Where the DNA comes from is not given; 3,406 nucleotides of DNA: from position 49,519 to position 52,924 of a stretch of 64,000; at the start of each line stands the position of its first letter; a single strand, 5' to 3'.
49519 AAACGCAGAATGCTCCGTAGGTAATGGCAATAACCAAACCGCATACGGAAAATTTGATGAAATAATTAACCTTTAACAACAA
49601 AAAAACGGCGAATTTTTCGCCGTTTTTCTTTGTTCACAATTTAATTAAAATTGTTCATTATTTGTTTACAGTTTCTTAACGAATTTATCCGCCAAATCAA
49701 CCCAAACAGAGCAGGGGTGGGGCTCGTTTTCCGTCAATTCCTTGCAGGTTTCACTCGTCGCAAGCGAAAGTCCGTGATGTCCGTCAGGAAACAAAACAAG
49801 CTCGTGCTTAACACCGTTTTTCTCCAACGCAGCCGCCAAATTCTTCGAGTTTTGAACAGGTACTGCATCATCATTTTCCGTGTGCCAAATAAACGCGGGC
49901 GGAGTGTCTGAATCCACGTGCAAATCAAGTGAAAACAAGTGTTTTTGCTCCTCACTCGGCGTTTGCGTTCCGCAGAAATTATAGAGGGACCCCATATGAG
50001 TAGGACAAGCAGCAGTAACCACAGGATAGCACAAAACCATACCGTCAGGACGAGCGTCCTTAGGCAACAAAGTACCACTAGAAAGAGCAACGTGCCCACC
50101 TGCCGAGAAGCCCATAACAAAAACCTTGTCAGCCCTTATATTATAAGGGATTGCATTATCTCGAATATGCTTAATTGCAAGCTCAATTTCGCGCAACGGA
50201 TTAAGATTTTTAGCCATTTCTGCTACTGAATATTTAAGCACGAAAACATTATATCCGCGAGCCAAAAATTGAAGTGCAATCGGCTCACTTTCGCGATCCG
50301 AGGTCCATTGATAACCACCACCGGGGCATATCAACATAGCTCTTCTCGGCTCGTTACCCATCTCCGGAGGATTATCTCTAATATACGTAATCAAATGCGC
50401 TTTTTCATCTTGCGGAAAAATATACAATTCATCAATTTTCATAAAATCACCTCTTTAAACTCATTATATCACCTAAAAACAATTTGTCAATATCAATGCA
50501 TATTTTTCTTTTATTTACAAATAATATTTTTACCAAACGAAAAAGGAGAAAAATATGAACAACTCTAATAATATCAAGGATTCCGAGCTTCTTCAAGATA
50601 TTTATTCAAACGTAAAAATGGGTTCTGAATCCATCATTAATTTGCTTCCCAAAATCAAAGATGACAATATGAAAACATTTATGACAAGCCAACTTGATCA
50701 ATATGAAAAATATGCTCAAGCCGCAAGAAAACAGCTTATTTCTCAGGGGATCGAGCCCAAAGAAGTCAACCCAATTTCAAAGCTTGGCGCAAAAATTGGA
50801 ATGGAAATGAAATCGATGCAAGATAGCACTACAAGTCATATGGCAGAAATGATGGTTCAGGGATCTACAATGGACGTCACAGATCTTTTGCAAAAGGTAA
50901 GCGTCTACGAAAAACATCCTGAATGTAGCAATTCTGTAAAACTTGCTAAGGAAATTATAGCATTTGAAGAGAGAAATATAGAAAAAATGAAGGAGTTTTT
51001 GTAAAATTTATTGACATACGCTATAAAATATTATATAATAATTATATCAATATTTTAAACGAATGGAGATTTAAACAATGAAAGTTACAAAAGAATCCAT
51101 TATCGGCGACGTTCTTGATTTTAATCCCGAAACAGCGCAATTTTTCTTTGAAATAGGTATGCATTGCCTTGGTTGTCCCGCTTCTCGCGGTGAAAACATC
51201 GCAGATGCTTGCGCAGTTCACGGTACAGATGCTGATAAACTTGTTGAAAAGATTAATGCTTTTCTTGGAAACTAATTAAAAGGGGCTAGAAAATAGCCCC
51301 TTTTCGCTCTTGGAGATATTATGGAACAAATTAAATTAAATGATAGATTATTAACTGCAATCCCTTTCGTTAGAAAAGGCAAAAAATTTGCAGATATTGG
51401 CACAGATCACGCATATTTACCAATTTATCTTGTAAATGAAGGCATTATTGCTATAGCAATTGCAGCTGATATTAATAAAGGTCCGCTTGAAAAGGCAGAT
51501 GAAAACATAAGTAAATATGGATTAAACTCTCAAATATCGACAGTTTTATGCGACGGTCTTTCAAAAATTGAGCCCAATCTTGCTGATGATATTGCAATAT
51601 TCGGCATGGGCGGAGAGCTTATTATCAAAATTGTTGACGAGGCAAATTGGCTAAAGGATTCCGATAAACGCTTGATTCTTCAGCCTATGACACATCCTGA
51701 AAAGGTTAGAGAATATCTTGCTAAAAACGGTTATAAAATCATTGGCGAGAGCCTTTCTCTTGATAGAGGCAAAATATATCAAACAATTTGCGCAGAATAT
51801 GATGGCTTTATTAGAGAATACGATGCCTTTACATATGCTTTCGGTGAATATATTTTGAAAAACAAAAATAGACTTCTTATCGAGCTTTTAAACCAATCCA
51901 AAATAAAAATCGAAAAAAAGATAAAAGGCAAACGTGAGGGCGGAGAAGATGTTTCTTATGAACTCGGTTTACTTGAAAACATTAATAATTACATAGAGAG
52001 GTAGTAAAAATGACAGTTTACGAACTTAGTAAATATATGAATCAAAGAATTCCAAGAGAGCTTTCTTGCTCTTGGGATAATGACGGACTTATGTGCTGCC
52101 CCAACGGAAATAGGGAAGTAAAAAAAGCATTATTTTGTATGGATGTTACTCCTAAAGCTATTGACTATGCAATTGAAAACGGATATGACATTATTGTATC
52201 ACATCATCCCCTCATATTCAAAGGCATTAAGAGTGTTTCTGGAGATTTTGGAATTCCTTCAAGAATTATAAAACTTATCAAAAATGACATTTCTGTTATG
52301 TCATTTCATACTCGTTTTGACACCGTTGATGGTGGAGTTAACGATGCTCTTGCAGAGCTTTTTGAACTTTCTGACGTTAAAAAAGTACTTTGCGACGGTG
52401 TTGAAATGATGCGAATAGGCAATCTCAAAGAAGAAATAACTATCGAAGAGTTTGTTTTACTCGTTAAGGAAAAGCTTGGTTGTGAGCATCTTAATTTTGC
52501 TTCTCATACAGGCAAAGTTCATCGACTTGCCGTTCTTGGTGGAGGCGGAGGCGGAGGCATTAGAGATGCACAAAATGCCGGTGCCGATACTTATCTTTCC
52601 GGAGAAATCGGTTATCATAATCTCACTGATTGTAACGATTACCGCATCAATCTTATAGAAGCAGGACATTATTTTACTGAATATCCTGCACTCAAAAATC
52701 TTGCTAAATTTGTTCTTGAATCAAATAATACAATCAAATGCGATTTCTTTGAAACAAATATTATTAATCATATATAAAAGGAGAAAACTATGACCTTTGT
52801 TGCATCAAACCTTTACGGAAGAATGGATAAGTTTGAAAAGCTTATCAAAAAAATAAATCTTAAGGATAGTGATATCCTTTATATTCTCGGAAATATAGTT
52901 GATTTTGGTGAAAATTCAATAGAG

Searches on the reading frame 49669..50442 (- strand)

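Call 90: search_protein_families(library=pfam, proteins=[window:49669-50442:-], max_evalue=0.00001)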
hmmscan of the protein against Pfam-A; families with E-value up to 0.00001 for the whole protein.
window:49669-50442:- (258 aa): 6 families
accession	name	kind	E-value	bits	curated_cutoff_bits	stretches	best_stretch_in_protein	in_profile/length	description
PF20434.5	BD-FAE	-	1.5e-21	77.4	26.8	1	26-125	6-109/215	BD-FAE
PF07859.19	Abhydrolase_3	-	9e-12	45.6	25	1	61-225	25-208/210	alpha/beta hydrolase fold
PF00326.27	Peptidase_S9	-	9.1e-12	45.3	22.6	1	101-230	60-194/213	Prolyl oligopeptidase family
PF01738.24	DLH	-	1.6e-07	31.6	21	1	102-248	94-207/217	Dienelactone hydrolase family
PF02230.22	Abhydrolase_2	-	3.1e-07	30.9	23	0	89-224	89-200/217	Phospholipase/Carboxylesterase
PF12146.15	Hydrolase_4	-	3.8e-07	30.1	27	0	101-145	76-114/239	Serine aminopeptidase, S33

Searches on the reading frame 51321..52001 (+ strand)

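Call 90: search_protein_families(library=pfam, proteins=[window:51321-52001:+], max_evalue=0.00001)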
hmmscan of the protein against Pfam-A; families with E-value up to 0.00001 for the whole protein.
window:51321-52001:+ (227 aa): 2 families
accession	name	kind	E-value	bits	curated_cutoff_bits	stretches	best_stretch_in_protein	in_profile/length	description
PF12847.13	Methyltransf_18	-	2.8e-53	180.4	27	1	6-156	1-151/151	Methyltransferase domain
PF04816.18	TrmK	-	3.7e-48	164.2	27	1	23-199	1-179/205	tRNA (adenine(22)-N(1))-methyltransferase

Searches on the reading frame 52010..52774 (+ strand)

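Call 90: search_protein_families(library=pfam, proteins=[window:52010-52774:+], max_evalue=0.00001)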
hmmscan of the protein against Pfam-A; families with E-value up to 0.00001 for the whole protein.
window:52010-52774:+ (255 aa): 1 family
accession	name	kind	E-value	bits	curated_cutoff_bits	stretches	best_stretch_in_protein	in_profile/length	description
PF01784.24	DUF34_NIF3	-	2.1e-66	224.6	23.4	1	1-248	1-251/256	Duf34/NIF3 (NGG1p interacting factor 3)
